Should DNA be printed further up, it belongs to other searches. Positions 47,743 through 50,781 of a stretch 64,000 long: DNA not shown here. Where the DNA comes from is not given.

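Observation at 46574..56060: Tandem, diverged duplication of a three-gene pseudopilus-tip-like module with giant ~900-aa PilX/GspK-like subunits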

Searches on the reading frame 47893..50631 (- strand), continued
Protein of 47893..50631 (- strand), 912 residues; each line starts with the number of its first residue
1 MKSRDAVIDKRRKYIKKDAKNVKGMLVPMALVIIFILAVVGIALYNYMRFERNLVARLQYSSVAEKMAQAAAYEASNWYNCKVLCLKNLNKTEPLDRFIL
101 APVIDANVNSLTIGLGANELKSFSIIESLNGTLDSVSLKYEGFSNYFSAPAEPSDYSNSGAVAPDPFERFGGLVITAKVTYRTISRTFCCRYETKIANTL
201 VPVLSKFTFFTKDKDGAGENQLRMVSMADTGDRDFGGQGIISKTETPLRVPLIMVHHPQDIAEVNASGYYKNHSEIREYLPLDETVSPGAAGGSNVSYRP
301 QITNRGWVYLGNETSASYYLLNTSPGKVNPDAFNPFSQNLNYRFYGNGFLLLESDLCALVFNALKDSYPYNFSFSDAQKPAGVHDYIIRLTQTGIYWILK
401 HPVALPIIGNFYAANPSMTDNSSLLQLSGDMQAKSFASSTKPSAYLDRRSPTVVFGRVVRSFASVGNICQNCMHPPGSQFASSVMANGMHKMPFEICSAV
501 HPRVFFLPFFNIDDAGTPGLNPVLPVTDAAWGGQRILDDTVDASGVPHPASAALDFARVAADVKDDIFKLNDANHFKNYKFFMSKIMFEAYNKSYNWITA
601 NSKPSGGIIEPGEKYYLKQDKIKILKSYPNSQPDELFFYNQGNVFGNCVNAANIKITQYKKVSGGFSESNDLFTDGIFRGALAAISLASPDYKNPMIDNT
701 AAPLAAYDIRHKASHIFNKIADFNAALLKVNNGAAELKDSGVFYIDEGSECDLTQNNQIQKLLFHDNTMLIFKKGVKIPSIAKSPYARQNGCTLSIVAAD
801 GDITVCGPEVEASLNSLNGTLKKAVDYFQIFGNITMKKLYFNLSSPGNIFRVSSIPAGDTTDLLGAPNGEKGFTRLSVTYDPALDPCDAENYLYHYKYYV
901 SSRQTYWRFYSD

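Call 45: search_protein_families(library=pfam, alignment_id=A2, max_evalue=0.01)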
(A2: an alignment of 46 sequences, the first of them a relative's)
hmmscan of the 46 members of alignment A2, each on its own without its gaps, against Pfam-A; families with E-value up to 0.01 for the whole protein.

A. member 1, P0043 (666 aa): 1 family
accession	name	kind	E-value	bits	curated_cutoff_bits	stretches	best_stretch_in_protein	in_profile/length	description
PF23981.1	DUF7305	-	0.0019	18.6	27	1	541-640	81-183/185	Domain of unknown function (DUF7305)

B. families by the number of members that match (of 46 scanned): 3 families
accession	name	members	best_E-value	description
PF14341.11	PilX_N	1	0.00012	PilX N-terminal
PF23981.1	DUF7305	1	0.0019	Domain of unknown function (DUF7305)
PF23600.1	DUF7139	1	0.0051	Domain of unknown function (DUF7139)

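Call 46: list_cluster_members(proteins=[P0028, P0030, P0036, P0038, P0041, P0043, P0048, P0061, P0074, P0026])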
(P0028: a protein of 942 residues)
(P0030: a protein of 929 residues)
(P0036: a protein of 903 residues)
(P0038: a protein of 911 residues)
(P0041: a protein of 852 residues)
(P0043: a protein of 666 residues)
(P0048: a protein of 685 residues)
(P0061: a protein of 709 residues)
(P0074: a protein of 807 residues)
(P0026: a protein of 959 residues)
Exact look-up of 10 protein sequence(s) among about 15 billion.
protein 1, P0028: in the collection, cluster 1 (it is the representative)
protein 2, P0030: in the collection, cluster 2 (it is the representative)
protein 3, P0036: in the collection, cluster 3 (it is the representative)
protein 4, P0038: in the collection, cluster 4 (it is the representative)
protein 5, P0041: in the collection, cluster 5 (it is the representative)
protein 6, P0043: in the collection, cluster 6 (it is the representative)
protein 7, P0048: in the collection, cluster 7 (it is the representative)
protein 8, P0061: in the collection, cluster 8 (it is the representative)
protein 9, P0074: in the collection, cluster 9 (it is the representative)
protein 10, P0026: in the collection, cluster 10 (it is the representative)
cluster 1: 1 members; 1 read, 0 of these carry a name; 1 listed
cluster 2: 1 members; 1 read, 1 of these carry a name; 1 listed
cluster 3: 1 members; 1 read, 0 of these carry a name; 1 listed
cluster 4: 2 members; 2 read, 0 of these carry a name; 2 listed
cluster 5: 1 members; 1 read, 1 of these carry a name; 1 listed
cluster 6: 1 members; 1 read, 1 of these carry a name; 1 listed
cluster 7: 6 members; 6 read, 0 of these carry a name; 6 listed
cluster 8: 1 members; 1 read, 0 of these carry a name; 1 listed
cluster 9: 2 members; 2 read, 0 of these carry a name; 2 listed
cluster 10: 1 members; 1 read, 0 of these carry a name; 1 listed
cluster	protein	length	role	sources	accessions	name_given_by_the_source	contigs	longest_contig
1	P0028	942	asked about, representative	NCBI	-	-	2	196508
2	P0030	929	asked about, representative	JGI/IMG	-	hypothetical protein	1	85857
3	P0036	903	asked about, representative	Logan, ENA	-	-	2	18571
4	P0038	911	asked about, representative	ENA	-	-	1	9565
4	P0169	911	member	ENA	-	-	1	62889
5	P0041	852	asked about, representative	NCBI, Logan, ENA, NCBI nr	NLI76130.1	MAG: hypothetical protein GX442_06765 [Candidatus Riflebacteria bacterium] | hypothetical protein [Candidatus Riflebacteria bacterium]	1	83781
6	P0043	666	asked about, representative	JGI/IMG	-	hypothetical protein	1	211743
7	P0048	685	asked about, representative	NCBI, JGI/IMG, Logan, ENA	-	-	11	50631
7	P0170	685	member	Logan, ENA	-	-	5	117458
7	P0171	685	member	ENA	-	-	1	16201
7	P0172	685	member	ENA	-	-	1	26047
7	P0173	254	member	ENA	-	-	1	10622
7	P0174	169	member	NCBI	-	-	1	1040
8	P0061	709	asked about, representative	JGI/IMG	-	-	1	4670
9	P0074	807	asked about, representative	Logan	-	-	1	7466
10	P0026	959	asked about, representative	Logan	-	-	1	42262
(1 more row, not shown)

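Call 47: find_encoding_contigs(protein=P0028, flank=10000, max_places=1)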
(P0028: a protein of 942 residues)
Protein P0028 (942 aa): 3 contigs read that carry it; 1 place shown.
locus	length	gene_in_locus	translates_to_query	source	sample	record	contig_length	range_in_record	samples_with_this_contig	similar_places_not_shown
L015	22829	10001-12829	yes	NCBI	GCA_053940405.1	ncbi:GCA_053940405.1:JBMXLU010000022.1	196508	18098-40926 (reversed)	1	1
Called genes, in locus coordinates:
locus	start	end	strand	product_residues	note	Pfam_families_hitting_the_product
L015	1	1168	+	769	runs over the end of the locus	PF05226:CHASE2, PF00211:Guanylate_cyc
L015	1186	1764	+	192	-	PF08239:SH3_3 (weak)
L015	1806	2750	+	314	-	PF01435:Peptidase_M48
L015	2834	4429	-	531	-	PF03415:Peptidase_C11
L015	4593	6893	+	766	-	PF00069:Pkinase, PF07714:PK_Tyr_Ser-Thr, PF07719:TPR_2 (faint), PF13176:TPR_7 (faint), PF13424:TPR_12 (faint), PF13428:TPR_14 (faint), PF13181:TPR_8 (weak)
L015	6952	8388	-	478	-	PF03477:ATP-cone (faint), PF00485:PRK, PF01656:CbiA (faint)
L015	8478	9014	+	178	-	PF04542:Sigma70_r2 (weak), PF07638:Sigma70_ECF (weak), PF08281:Sigma70_r4_2, PF04545:Sigma70_r4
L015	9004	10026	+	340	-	-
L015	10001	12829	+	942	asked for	-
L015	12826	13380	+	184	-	-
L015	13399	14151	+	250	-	-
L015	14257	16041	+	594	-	-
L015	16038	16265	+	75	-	-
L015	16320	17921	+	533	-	PF01520:Amidase_3, PF01476:LysM (weak), PF23473:LysM3_LYK4_5 (faint), PF01476:LysM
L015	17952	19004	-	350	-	PF03130:HEAT_PBS (faint), PF13646:HEAT_2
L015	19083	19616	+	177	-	-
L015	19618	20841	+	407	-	PF13421:Band_7_1, PF01145:Band_7, PF12773:DZR, PF12773:DZR, PF13240:Zn_Ribbon_1 (weak), PF13248:Zn_ribbon_3 (weak), PF24463:DUF7577 (weak), PF13240:Zn_Ribbon_1, +2 more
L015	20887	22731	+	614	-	PF02690:Na_Pi_cotrans, PF01895:PhoU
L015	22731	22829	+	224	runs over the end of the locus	PF01865:PhoU_div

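Call 48: find_encoding_contigs(protein=P0043, flank=10000, max_places=1)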
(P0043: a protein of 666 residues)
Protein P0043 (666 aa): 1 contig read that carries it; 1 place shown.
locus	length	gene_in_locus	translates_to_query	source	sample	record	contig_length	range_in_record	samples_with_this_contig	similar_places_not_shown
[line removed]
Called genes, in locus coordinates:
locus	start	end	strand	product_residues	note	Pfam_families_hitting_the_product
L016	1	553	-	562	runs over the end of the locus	PF02776:TPP_enzyme_N, PF00205:TPP_enzyme_M, PF02775:TPP_enzyme_C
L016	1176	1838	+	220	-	PF00512:HisKA (weak)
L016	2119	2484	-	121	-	PF00437:T2SSE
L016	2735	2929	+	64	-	-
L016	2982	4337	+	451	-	PF01839:FG-GAP (faint), PF13517:FG-GAP_3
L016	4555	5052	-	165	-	-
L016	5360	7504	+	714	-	PF13428:TPR_14 (faint), PF24575:TPR_Slam (faint), PF07719:TPR_2 (faint), PF12895:ANAPC3 (faint), PF13424:TPR_12 (faint), PF13176:TPR_7 (faint), PF14559:TPR_19 (faint)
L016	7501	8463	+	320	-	PF07719:TPR_2 (faint), PF13174:TPR_6 (faint), PF13428:TPR_14 (faint), PF14559:TPR_19 (faint), PF21033:RMD1-3 (faint), PF00515:TPR_1 (faint), PF13414:TPR_11 (weak), PF13432:TPR_16, +3 more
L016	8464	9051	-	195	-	-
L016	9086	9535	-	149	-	-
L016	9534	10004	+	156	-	-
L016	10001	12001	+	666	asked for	-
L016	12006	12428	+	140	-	PF02675:AdoMet_dc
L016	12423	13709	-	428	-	PF00069:Pkinase, PF07714:PK_Tyr_Ser-Thr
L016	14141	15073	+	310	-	PF07719:TPR_2 (faint), PF13174:TPR_6 (faint), PF13181:TPR_8 (faint), PF13432:TPR_16 (weak), PF23914:TPR_CcmH_CycH (weak), PF13432:TPR_16 (weak), PF14559:TPR_19, PF13371:TPR_9 (weak), +6 more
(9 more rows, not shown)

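Call 55: search_solved_structures(query=A1, max_evalue=10)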
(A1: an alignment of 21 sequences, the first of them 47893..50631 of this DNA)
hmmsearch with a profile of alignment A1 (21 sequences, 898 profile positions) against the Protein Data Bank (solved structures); distinct sequences matched with E-value up to 10: 0.

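Call 75: predict_structure(alignment_id=A5)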
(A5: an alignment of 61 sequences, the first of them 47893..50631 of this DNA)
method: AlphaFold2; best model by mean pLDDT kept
length: 912 residues; sequences in the alignment: 61
mean_pLDDT: 93.2   pTM: 0.89
mean pLDDT of the five models: 93.2, 92.7, 92.1, 91.9, 91.2
residues with pLDDT >= 90: 793; 70-90: 91; 50-70: 4; < 50: 24
segments of 3 or more residues with pLDDT < 50: 1-24
pLDDT, mean of each block of 10 residues (from residue 1): 41 42 64 91 93 91 95 95 89 95 93 96 96 97 91 94 95 97 94 96 98 96 94 94 96 98 93 95 92 88 97 90 96 91 97 94 96 96 96 95 94 95 98 94 97 98 97 94 95 88 96 96 95 94 90 92 96 97 97 98 93 96 95 96 93 98 93 95 95 88 83 95 96 95 97 97 98 98 96 98 98 98 98 98 98 93 96 98 97 94 80 63
secondary structure, 60 per line:
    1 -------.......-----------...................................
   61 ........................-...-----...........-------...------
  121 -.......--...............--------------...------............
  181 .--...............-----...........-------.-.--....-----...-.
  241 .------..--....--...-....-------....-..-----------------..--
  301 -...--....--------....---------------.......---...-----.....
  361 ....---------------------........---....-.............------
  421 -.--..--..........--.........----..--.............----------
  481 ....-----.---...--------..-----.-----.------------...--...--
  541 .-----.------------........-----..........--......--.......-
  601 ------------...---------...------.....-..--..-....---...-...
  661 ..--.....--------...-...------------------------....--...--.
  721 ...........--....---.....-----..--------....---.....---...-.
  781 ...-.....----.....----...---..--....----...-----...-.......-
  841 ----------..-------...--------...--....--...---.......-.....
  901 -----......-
elements in order (helices of 4 or more, strands of 3 or more residues): H8-14 H26-84 H94-104 E112-114 H122-128 E131-145 E160-162 E169-181 E184-198 E207-214 H227-230 E252-255 E262-265 H273-276 E307-310 E319-322 H338-343 E356-359 H360-364 E386-393 H397-400 H402-414 E429-438 E441-449 E458-470 E536-538 E560-562 H563-567 H573-582 E585-590 H593-599 E625-627 H634-638 H647-650 E654-656 E658-662 E665-669 E678-680 H709-712 E715-717 H720-727 E728-731 E734-737 E741-745 E761-764 E768-772 E776-778 E780-783 H785-789 E794-798 E803-805 E813-816 E821-823 E829-831 E833-839 E860-862 E871-873 E876-879 H889-894 E896-900 E906-911

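Call 83: list_cluster_members(proteins=[P0044, P0050, P0051, P0054, P0055, P0060, P0064, P0067, P0068, P0072])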
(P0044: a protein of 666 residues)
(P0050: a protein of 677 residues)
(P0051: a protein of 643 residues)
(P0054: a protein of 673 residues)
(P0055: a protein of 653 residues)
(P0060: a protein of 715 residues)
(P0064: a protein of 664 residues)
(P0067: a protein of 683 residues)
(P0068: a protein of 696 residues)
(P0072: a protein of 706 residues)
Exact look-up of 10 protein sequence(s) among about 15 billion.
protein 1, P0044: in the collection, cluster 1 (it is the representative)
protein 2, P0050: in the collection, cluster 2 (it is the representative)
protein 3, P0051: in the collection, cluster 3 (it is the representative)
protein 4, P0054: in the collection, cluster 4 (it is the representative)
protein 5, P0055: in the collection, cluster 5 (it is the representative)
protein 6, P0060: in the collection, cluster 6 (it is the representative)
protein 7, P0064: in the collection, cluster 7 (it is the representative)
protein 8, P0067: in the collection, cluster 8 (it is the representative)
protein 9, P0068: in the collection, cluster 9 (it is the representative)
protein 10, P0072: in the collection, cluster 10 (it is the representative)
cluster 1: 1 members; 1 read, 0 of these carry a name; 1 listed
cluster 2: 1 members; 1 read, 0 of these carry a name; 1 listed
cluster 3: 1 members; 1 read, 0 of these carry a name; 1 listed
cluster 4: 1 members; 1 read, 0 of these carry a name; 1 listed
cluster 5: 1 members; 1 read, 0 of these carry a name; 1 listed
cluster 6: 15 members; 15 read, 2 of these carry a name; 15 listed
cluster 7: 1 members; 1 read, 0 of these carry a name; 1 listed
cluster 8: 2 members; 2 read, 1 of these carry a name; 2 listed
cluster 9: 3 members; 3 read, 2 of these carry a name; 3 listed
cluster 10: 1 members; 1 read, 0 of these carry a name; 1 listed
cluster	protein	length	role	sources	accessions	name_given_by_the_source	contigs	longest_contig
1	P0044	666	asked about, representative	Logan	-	-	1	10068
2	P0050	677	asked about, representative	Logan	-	-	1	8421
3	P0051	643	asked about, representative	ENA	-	-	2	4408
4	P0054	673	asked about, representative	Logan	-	-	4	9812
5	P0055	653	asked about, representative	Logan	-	-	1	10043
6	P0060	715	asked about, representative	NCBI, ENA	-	-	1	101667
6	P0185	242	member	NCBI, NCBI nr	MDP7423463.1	MAG: hypothetical protein QGH40_16445, partial [bacterium] | hypothetical protein [bacterium]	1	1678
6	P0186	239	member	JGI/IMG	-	hypothetical protein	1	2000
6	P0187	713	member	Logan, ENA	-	-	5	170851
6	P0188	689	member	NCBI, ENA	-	-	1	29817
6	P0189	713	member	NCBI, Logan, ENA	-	-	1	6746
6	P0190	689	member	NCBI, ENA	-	-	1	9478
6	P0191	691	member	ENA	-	-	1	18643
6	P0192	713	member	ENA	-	-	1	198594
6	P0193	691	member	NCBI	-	-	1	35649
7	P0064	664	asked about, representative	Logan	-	-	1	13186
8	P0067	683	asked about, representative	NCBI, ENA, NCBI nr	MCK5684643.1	hypothetical protein KAJ27_10995 [bacterium] | hypothetical protein [bacterium]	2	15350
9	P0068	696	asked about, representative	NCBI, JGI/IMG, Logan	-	hypothetical protein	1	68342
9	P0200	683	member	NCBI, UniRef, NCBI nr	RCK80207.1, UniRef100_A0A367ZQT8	MAG: hypothetical protein OZSIB_3389 [Candidatus Ozemobacter sibiricus] | Uncharacterized protein n=1 Tax=Candidatus Ozemobacter sibiricus TaxID=2268124 ...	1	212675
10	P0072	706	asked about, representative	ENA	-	-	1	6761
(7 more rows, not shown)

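Call 85: find_encoding_contigs(protein=P0041, flank=10000, max_places=1)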
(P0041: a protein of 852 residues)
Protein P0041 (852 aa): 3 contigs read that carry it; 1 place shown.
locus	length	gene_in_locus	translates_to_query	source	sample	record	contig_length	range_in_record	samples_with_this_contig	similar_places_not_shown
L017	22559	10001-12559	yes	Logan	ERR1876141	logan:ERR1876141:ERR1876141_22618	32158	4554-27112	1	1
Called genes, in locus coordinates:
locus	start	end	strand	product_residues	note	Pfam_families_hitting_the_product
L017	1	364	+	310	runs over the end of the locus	PF05359:DUF748 (faint), PF00691:OmpA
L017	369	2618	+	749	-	-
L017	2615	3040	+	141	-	-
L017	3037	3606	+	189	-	-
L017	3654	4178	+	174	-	PF04542:Sigma70_r2, PF04545:Sigma70_r4 (faint), PF08281:Sigma70_r4_2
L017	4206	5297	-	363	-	PF04773:FecR (weak)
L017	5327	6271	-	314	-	PF13529:Peptidase_C39_2, PF03412:Peptidase_C39 (faint)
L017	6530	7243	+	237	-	-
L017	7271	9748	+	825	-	PF05226:CHASE2, PF07228:SpoIIE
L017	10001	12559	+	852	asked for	-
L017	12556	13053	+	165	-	-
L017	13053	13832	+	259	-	PF07963:N_methyl (weak)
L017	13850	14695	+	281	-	-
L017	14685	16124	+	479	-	PF24575:TPR_Slam (faint), PF07719:TPR_2 (faint), PF13428:TPR_14 (faint), PF13414:TPR_11 (faint), PF13431:TPR_17 (faint), PF13432:TPR_16 (weak), PF13429:TPR_15 (weak), PF13432:TPR_16 (weak), +1 more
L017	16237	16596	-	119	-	PF01740:STAS (weak)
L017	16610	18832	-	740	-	PF13646:HEAT_2 (weak)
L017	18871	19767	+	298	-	-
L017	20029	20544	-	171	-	-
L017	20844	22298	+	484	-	PF00535:Glycos_transf_2, PF13641:Glyco_tranf_2_3, PF13489:Methyltransf_23, PF08241:Methyltransf_11 (weak), PF08242:Methyltransf_12, PF13649:Methyltransf_25 (weak)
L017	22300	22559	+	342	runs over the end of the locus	PF12796:Ank_2 (faint), PF00023:Ank (faint), PF13606:Ank_3 (faint), PF13637:Ank_4 (faint), PF13857:Ank_5 (faint)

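Call 86: find_encoding_contigs(protein=P0200, flank=10000, max_places=1)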
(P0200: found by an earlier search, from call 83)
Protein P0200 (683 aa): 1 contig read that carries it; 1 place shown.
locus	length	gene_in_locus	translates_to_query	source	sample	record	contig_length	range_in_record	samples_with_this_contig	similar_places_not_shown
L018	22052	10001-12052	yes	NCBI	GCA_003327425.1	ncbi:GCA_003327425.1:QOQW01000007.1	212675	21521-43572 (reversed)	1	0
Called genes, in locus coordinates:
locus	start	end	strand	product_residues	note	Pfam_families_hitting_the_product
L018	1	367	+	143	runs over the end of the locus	-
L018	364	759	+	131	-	PF07963:N_methyl (weak)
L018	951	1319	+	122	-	-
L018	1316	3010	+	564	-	-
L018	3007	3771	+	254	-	-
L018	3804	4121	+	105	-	-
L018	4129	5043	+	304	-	PF13428:TPR_14 (faint), PF14559:TPR_19 (faint)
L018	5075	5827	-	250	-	PF13677:MotB_plug, PF00691:OmpA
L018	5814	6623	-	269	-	PF01618:MotA_ExbB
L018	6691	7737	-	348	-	-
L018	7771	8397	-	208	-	PF13620:CarboxypepD_reg, PF13715:CarbopepD_reg_2, PF14686:fn3_3 (weak), PF22904:NOMO1-like_2nd (weak), PF07635:PSCyt1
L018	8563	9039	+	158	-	-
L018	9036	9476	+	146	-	-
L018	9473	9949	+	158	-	-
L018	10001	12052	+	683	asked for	-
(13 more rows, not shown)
